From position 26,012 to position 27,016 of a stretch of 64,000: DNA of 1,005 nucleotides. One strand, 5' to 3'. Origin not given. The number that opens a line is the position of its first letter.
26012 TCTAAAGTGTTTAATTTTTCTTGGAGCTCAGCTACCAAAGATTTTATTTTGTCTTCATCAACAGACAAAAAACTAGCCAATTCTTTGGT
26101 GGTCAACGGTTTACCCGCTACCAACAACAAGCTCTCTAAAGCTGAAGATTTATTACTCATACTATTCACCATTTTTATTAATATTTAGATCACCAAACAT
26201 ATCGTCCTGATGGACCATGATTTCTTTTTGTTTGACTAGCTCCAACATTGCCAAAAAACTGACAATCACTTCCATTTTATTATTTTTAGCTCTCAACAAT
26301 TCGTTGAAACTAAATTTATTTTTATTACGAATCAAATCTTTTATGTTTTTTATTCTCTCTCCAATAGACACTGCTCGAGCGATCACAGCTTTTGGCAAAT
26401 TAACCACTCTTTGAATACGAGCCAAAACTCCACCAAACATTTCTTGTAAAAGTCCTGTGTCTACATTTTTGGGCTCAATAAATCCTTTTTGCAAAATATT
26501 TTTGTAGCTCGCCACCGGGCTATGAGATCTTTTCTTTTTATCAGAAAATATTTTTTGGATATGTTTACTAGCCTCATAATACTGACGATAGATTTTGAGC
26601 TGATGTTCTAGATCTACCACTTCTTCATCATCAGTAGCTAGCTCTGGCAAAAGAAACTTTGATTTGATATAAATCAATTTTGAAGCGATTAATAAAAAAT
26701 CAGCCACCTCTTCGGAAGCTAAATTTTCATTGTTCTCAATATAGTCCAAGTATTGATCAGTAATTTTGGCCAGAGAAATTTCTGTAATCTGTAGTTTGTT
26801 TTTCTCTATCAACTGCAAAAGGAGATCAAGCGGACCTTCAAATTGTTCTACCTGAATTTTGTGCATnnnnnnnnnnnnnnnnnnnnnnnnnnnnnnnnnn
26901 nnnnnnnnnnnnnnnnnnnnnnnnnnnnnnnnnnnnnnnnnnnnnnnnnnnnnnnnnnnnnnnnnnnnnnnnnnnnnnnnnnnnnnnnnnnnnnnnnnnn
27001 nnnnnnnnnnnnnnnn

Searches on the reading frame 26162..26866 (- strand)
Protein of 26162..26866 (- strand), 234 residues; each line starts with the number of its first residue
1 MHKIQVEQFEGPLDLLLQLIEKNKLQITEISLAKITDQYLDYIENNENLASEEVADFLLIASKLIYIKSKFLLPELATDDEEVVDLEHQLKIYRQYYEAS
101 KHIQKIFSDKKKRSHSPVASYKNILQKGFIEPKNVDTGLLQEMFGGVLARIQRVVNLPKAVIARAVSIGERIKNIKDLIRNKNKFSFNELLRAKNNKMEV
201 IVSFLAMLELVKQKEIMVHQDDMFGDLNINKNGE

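Call 15: find_encoding_contigs(protein=window:26162-26866:-, flank=6000, max_places=10)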
Protein window:26162-26866:- (234 aa): 22 contigs read that carry it; 10 places shown.
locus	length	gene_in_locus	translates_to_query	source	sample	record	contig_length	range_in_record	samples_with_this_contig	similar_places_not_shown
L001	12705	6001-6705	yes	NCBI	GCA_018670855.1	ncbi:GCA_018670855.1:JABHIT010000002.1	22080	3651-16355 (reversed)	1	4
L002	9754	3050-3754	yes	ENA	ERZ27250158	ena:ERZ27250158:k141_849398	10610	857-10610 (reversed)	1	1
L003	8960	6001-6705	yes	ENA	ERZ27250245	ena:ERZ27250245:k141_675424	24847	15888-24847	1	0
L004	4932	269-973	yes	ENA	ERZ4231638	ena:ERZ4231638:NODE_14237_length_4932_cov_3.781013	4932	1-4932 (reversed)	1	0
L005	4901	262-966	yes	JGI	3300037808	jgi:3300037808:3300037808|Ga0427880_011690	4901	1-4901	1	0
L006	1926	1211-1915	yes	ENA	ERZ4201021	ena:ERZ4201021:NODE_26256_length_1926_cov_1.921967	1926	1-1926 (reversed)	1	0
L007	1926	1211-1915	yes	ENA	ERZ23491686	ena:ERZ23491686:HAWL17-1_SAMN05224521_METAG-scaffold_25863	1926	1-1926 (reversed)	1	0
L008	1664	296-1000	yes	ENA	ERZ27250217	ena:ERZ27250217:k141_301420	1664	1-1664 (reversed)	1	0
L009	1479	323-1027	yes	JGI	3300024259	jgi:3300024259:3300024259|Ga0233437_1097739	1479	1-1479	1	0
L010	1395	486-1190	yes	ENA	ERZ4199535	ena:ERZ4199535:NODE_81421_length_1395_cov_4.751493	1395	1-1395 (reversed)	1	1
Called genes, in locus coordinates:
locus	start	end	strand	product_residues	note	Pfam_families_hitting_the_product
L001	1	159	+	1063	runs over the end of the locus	PF00873:ACR_tran, PF02355:SecD_SecF_C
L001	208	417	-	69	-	-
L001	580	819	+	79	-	-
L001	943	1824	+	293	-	-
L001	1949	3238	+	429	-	PF01336:tRNA_anti-codon, PF00152:tRNA-synt_2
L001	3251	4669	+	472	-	PF01336:tRNA_anti-codon, PF00152:tRNA-synt_2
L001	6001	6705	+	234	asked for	PF02616:SMC_ScpA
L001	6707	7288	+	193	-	PF04079:SMC_ScpB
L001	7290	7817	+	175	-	PF00293:NUDIX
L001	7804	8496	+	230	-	PF01479:S4, PF00849:PseudoU_synth_2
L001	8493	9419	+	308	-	PF00768:Peptidase_S11, PF13354:Beta-lactamase2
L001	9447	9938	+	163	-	PF06695:Sm_multidrug_ex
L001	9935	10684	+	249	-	PF00121:TIM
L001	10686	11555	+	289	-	PF01116:F_bP_aldolase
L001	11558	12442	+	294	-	PF25063:ARM_TT21_C (weak), PF13181:TPR_8 (faint), PF23914:TPR_CcmH_CycH (faint), PF00515:TPR_1 (faint), PF07719:TPR_2 (faint), PF13414:TPR_11 (faint), PF13424:TPR_12 (faint), PF14559:TPR_19 (weak), +3 more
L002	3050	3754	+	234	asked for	PF02616:SMC_ScpA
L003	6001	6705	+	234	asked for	PF02616:SMC_ScpA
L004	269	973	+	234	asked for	PF02616:SMC_ScpA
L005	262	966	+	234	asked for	PF02616:SMC_ScpA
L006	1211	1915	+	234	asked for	PF02616:SMC_ScpA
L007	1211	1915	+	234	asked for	PF02616:SMC_ScpA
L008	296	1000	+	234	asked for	PF02616:SMC_ScpA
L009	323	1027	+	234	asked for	PF02616:SMC_ScpA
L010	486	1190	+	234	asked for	PF02616:SMC_ScpA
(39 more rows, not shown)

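Call 16: find_homologous_proteins(query=window:26162-26866:-)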
Query window:26162-26866:- (234 aa): 7728 proteins with E <= 0.001 among 8000 candidates; the best 120 are listed.
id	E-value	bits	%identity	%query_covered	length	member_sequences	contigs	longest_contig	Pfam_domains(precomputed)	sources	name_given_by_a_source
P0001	1.6e-118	412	85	100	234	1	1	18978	PF02616.20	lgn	-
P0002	8.4e-108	377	99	77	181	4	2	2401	PF02616.20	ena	-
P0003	4.5e-91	322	68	100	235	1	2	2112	PF02616.20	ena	-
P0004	1.6e-88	314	67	100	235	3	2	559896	PF02616.20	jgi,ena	jgi:segregation and condensation protein A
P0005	4.9e-88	312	67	99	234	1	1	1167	PF02616.20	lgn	-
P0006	8.7e-88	312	67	100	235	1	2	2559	PF02616.20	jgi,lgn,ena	-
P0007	1.2e-86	308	68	100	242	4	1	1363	PF02616.20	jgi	-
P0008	3.5e-86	306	66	100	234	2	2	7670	PF02616.20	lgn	-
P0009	1.4e-85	304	66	100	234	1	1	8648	PF02616.20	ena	-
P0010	1.5e-85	304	66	100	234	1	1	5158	PF02616.20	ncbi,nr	ncbi:segregation/condensation protein A [bacterium]|nr:segregation/condensation protein A [bacterium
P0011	2.1e-85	304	65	100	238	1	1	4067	PF02616.20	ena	-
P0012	4.9e-85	303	64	100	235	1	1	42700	PF02616.20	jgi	jgi:segregation and condensation protein A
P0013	6.6e-85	302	63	100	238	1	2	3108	PF02616.20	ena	-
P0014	9.8e-85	302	65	100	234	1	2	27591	PF02616.20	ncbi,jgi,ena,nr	ncbi:hypothetical protein C0580_04935 [Candidatus Parcubacteria bacterium]|nr:MAG: hypothetical prot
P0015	2.3e-84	300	66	100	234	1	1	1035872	PF02616.20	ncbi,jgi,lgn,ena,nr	ncbi:segregation/condensation protein A [Patescibacteria group bacterium]|nr:segregation/condensatio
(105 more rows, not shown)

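Call 18: find_encoding_contigs(protein=P0001, flank=8000, max_places=3)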
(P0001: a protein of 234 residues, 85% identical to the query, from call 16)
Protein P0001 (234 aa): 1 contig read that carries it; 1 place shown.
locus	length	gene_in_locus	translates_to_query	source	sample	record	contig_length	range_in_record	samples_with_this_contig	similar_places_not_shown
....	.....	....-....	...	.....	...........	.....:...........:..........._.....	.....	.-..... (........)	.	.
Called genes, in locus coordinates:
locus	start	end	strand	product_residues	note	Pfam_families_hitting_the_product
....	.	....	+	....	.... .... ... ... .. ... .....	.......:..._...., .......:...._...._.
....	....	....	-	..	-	-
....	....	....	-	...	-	-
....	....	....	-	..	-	-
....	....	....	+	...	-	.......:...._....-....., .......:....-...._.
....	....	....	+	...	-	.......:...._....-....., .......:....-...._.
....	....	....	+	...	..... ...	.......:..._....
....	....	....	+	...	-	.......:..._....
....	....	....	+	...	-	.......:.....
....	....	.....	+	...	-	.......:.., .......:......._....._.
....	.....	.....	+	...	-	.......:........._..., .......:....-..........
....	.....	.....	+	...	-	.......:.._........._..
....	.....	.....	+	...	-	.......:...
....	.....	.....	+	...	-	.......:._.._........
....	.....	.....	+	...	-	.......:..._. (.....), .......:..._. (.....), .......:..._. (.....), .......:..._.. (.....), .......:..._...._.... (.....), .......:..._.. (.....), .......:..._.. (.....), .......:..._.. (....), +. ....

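Call 19: find_encoding_contigs(protein=P0004, flank=8000, max_places=3)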
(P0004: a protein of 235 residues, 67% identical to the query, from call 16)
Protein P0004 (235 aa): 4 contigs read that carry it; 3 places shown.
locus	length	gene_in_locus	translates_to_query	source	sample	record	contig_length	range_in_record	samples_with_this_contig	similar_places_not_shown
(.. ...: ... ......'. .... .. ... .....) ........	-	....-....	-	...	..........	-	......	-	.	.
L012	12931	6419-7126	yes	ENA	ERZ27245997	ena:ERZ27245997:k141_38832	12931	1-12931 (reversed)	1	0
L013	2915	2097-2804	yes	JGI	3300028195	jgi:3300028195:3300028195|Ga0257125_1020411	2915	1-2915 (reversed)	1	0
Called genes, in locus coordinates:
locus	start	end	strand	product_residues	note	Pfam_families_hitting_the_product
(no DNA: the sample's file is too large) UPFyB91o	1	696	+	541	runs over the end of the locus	PF25967:RND-MFP_C (weak), PF25989:YknX_C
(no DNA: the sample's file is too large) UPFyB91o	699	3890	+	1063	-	PF00873:ACR_tran, PF03176:MMPL (faint), PF02355:SecD_SecF_C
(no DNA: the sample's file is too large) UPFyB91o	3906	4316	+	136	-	-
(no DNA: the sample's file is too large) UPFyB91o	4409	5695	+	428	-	PF01336:tRNA_anti-codon, PF00152:tRNA-synt_2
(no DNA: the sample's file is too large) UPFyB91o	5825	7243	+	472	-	PF01336:tRNA_anti-codon, PF00152:tRNA-synt_2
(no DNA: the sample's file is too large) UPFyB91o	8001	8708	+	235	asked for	PF02616:SMC_ScpA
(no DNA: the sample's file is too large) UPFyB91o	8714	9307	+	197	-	PF04079:SMC_ScpB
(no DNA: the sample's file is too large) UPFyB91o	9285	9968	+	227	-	PF01479:S4, PF00849:PseudoU_synth_2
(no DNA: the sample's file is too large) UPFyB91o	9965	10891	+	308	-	PF00768:Peptidase_S11, PF13354:Beta-lactamase2 (weak)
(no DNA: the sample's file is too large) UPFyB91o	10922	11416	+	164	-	PF06695:Sm_multidrug_ex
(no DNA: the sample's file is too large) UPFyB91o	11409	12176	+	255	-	PF00121:TIM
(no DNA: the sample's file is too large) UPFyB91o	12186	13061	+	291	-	PF01116:F_bP_aldolase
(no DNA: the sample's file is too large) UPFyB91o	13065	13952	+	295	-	PF19529:DUF6057 (faint), PF07719:TPR_2 (faint), PF13428:TPR_14 (faint), PF23914:TPR_CcmH_CycH (faint), PF00515:TPR_1 (faint), PF13432:TPR_16 (faint), PF14559:TPR_19 (faint), PF13431:TPR_17 (faint)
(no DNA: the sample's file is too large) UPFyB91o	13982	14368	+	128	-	PF01541:GIY-YIG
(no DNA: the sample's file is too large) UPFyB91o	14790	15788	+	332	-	PF04055:Radical_SAM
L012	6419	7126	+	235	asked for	PF02616:SMC_ScpA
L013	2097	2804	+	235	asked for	PF02616:SMC_ScpA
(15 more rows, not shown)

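Call 20: find_encoding_contigs(protein=P0015, flank=8000, max_places=3)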
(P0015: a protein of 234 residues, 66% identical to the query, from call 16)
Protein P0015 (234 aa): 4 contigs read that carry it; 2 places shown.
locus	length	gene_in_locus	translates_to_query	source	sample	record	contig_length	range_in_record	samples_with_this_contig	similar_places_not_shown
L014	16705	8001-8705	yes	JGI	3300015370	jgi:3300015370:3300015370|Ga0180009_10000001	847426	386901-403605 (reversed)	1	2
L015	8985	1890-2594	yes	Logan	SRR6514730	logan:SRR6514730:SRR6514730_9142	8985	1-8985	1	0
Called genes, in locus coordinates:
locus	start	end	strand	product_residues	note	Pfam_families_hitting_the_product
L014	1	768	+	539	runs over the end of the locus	PF25973:BSH_CzcB (faint), PF25967:RND-MFP_C (weak), PF25989:YknX_C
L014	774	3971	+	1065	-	PF00873:ACR_tran, PF03176:MMPL (faint), PF02355:SecD_SecF_C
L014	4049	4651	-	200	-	-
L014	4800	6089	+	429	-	PF01336:tRNA_anti-codon, PF00152:tRNA-synt_2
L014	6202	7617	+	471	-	PF01336:tRNA_anti-codon, PF00152:tRNA-synt_2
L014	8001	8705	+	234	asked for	PF02616:SMC_ScpA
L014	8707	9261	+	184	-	PF04079:SMC_ScpB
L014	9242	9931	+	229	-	PF01479:S4, PF00849:PseudoU_synth_2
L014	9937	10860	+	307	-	PF00768:Peptidase_S11, PF13354:Beta-lactamase2 (weak)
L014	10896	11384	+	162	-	PF06695:Sm_multidrug_ex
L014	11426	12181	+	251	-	PF00121:TIM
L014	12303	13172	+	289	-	PF01116:F_bP_aldolase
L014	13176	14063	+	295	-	PF13428:TPR_14 (faint), PF23914:TPR_CcmH_CycH (faint), PF00515:TPR_1 (faint), PF07719:TPR_2 (faint), PF13414:TPR_11 (faint), PF13432:TPR_16 (faint), PF14559:TPR_19 (weak), PF13424:TPR_12 (weak), +2 more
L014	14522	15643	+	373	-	-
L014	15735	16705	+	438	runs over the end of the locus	PF01794:Ferric_reduct, PF08022:FAD_binding_8, PF00175:NAD_binding_1, PF08030:NAD_binding_6 (faint)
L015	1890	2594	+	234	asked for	PF02616:SMC_ScpA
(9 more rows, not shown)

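Call 67: find_encoding_contigs(protein=P0002, flank=3000, max_places=5)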
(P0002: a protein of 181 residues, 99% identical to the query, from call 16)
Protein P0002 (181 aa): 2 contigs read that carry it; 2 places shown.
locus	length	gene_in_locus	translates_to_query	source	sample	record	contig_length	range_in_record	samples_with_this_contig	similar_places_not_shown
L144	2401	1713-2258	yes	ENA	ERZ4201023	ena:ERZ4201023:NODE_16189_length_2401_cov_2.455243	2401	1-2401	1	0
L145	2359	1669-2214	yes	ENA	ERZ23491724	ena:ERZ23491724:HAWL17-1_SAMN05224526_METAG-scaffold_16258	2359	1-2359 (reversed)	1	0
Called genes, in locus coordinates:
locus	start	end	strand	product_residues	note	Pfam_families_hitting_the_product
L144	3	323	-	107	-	?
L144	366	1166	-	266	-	PF00303:Thymidylat_synt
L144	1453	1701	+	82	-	PF01022:HTH_5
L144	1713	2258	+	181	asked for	PF02616:SMC_ScpA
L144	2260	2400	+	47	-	?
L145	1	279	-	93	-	?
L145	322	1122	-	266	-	PF00303:Thymidylat_synt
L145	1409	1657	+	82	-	PF01022:HTH_5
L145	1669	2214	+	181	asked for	PF02616:SMC_ScpA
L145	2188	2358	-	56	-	?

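Call 69: find_encoding_contigs(protein=P0003, flank=3000, max_places=3)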
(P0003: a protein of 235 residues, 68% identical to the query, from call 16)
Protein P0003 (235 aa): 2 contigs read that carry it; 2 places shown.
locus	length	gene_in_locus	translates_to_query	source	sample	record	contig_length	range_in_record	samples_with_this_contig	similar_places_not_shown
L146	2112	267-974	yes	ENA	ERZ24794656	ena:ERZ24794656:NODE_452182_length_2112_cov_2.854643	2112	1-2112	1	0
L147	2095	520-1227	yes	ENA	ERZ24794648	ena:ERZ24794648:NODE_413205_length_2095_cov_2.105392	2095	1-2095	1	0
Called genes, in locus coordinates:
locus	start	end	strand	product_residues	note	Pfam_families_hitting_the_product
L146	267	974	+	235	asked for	PF02616:SMC_ScpA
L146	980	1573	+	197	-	PF04079:SMC_ScpB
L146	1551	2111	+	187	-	?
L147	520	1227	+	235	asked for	PF02616:SMC_ScpA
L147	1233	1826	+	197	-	PF04079:SMC_ScpB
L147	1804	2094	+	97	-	?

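Call 70: find_encoding_contigs(protein=P0006, flank=3000, max_places=3)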
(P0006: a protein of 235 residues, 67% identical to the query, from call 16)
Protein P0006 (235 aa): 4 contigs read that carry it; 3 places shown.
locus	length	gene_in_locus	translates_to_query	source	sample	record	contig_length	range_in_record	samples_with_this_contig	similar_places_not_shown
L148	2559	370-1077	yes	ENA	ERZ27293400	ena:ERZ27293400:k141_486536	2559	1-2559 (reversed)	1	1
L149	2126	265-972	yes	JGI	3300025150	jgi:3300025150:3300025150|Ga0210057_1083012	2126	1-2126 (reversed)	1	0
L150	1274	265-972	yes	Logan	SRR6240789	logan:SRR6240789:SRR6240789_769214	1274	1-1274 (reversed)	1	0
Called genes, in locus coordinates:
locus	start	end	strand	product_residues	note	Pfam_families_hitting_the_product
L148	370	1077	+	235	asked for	PF02616:SMC_ScpA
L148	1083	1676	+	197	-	PF04079:SMC_ScpB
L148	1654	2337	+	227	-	PF01479:S4, PF22421:SYY_C-terminal (weak), PF00849:PseudoU_synth_2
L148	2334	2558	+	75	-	?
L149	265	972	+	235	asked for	PF02616:SMC_ScpA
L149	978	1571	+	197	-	PF04079:SMC_ScpB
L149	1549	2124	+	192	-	?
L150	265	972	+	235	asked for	PF02616:SMC_ScpA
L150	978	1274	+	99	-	?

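Call 71: find_encoding_contigs(protein=P0008, flank=4000, max_places=3)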
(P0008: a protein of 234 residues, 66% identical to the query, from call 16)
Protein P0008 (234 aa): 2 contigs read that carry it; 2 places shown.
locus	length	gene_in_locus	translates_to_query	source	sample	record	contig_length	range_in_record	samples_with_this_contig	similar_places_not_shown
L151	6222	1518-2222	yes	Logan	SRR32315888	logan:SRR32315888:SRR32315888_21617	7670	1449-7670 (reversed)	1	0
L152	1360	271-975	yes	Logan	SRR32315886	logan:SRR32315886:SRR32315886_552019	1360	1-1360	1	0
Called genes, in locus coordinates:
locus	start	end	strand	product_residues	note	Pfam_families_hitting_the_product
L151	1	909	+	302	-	?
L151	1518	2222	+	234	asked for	PF02616:SMC_ScpA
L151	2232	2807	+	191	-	PF04079:SMC_ScpB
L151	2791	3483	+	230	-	PF01479:S4, PF00849:PseudoU_synth_2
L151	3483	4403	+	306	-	PF00768:Peptidase_S11, PF13354:Beta-lactamase2 (weak)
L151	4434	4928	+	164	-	PF06695:Sm_multidrug_ex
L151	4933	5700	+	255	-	PF00121:TIM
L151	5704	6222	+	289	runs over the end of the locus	PF01116:F_bP_aldolase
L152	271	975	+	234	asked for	PF02616:SMC_ScpA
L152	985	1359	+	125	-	?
